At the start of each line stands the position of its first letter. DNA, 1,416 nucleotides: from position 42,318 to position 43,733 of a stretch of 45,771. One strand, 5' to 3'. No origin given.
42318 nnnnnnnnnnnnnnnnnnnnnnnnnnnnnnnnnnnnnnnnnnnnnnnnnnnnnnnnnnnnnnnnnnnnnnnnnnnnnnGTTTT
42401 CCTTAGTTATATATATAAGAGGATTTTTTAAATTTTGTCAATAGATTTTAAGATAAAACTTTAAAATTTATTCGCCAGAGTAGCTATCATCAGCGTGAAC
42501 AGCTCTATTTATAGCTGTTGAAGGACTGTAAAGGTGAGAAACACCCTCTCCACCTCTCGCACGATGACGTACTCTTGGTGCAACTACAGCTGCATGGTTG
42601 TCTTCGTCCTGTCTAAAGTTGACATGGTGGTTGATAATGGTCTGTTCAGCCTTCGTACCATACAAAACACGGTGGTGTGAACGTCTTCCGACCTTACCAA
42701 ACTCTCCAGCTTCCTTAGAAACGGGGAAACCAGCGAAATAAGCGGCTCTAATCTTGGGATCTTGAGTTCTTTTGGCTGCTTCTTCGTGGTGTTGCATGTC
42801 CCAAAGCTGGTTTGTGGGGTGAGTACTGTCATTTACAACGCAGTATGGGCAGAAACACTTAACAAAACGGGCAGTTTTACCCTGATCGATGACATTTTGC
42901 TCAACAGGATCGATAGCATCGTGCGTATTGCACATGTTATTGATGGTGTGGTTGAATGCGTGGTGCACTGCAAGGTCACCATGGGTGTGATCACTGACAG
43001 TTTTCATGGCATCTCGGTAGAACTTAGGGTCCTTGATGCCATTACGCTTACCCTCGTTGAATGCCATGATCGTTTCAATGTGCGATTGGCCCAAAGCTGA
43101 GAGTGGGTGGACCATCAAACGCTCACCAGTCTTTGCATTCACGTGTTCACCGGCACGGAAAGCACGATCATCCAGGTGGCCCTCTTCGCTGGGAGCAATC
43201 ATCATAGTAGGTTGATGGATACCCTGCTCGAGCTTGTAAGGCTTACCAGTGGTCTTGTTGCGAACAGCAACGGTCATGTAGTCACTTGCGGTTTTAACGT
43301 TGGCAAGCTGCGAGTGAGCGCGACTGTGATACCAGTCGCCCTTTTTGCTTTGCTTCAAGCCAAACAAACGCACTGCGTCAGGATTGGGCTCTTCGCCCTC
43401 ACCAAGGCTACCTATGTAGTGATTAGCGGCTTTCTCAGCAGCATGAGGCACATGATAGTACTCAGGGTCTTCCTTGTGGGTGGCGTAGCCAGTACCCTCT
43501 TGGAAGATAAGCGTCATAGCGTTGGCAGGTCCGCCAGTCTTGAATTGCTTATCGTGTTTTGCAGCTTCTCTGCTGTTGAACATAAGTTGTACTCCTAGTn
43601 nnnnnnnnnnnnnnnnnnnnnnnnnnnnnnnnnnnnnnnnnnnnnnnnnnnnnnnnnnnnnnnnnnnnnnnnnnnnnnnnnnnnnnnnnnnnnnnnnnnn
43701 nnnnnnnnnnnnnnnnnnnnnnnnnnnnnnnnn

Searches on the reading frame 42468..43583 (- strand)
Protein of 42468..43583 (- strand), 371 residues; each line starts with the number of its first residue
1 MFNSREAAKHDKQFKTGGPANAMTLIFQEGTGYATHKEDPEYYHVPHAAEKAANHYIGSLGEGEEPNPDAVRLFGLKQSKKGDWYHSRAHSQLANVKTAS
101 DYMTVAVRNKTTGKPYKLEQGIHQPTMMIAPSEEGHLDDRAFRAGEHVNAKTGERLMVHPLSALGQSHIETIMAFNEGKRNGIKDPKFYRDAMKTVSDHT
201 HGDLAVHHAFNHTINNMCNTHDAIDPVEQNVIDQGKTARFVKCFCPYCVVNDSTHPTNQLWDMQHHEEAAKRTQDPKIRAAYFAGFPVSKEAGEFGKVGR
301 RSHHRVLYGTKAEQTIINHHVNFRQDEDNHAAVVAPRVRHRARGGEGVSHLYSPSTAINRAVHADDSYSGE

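Call 10: search_protein_families(library=pfam, proteins=[window:42468-43583:-], max_evalue=0.01)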
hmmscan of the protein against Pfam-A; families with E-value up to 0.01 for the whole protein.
window:42468-43583:- (371 aa): 0 families

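Call 11: search_protein_families(library=phrogs, proteins=[window:42468-43583:-], max_evalue=0.01)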
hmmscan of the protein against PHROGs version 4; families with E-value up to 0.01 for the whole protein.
window:42468-43583:- (371 aa): 0 families

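Call 47: find_related_loci(query=A3, collection=viral_contigs, flank=4000)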
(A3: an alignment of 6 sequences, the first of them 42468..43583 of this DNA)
Query A3 (371 aa) in viral_contigs; peptide patterns used: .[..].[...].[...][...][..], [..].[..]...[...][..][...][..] (x = any residue, [..] = any of these).
59 stretches matched a pattern; 6 encode a relative of the query (tblastn E <= 1e-3); 6 distinct loci.
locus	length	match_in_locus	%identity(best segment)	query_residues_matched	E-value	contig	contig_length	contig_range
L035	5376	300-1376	52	1-326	3e-116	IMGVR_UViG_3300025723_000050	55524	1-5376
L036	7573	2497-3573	52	1-326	3e-116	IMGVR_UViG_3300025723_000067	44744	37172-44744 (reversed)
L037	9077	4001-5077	52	1-326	3e-116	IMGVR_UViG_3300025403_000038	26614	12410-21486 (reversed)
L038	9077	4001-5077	52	1-326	3e-116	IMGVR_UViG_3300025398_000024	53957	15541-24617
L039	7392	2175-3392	23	11-344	3e-15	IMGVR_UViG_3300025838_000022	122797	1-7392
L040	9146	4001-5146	22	33-338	6e-14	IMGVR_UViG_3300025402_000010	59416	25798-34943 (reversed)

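Call 55: find_homologous_proteins(query=A3, max_evalue=0.00001)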
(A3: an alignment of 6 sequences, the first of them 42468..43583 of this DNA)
Query A3 (6 sequences) (371 aa, profile of the alignment): 8 proteins with E <= 0.00001 among 5101 candidates.
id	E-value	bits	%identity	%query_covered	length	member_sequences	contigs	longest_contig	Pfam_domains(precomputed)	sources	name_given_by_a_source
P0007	3.2e-176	605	61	99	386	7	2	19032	-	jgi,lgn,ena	jgi:hypothetical protein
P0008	2.8e-169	582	52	88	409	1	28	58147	-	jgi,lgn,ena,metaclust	metaclust:\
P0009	1.4e-158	547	99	100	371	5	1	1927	-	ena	-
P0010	2.7e-127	443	22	79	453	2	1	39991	-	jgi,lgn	jgi:hypothetical protein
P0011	4.9e-121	423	23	90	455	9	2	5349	-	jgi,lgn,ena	-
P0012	1.6e-108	382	35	96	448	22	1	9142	-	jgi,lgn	jgi:hypothetical protein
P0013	1.4e-69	253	33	23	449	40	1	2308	-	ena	-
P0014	4.9e-63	232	30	49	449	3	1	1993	-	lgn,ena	-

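Call 56: find_encoding_contigs(protein=P0012, flank=5000, max_places=3)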
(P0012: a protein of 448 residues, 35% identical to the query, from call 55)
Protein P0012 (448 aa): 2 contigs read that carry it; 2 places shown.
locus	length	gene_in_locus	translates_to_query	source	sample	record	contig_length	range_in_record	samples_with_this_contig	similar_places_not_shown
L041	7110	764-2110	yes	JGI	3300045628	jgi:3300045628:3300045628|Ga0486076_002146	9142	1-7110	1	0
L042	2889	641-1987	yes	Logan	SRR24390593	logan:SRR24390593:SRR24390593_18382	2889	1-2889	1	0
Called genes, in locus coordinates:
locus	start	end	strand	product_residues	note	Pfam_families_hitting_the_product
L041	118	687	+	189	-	-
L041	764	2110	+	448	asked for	-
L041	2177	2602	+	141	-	-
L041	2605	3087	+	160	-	-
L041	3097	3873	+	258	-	-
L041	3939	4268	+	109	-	-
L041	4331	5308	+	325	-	-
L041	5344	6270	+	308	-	-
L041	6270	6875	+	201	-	-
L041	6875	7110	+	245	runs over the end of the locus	-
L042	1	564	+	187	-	?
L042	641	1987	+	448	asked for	-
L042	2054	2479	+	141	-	-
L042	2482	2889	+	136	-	?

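Call 57: find_encoding_contigs(protein=P0011, flank=5000, max_places=3)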
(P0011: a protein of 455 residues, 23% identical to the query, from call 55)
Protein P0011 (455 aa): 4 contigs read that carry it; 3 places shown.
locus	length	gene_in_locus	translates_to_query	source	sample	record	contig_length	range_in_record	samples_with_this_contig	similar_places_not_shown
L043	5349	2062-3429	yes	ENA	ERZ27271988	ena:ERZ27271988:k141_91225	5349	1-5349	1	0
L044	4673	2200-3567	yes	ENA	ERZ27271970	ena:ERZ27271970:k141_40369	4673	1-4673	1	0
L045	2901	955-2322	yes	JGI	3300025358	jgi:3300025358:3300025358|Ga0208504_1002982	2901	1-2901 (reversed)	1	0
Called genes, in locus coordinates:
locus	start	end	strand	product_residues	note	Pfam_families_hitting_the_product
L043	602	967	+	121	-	-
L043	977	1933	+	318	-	-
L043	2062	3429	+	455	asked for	-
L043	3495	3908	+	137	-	-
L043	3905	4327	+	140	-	-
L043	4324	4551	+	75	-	-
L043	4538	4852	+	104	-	-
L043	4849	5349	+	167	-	?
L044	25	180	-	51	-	-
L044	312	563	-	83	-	-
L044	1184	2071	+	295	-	-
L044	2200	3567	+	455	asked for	-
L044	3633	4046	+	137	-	-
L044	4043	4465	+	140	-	-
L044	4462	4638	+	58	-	-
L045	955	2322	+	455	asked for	-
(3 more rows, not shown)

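Call 81: search_solved_structures(query=A3, max_evalue=1)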
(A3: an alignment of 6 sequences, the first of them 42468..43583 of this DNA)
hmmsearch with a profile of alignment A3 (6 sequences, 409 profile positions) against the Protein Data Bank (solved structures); distinct sequences matched with E-value up to 1: 0.
